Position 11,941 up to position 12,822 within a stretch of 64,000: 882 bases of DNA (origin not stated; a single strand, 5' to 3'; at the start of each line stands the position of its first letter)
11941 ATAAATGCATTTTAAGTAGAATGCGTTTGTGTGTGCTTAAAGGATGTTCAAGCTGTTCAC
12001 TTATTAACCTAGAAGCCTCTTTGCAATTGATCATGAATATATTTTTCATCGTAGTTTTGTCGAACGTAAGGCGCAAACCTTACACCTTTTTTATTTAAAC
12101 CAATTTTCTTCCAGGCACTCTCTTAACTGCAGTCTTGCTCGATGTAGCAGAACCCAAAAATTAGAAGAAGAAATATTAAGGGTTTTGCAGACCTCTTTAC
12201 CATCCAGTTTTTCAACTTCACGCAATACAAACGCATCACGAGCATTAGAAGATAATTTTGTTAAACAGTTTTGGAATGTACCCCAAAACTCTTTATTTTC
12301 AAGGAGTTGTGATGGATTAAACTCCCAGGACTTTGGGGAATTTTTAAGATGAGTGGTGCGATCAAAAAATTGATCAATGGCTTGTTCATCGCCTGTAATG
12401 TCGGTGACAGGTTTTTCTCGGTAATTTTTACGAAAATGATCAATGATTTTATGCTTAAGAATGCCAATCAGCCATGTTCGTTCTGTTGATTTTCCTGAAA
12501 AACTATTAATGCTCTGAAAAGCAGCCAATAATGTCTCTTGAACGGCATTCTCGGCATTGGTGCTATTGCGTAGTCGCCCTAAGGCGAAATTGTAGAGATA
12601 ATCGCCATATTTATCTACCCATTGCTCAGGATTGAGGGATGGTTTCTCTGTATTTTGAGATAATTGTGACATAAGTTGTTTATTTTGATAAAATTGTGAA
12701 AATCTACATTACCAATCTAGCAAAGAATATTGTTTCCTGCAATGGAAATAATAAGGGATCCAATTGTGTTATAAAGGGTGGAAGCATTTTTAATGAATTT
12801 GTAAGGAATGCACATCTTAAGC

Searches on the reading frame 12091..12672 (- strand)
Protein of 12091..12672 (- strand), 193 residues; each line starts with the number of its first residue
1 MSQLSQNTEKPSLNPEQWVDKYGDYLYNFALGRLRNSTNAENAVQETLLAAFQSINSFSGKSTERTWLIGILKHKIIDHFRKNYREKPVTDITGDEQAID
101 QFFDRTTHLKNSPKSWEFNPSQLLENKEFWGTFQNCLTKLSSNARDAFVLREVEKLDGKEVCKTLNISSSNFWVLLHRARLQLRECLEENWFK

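Call 32: search_protein_families(library=pfam, proteins=[window:12091-12672:-], max_evalue=0.00001)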
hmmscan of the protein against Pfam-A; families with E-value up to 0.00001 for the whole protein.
window:12091-12672:- (193 aa): 2 families
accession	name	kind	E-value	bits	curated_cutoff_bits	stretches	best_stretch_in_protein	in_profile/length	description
PF04542.20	Sigma70_r2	-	1.2e-14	54.3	24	1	19-85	2-70/71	Sigma-70 region 2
PF08281.18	Sigma70_r4_2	-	1.4e-10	41.1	25.7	1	133-183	4-54/54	Sigma-70, region 4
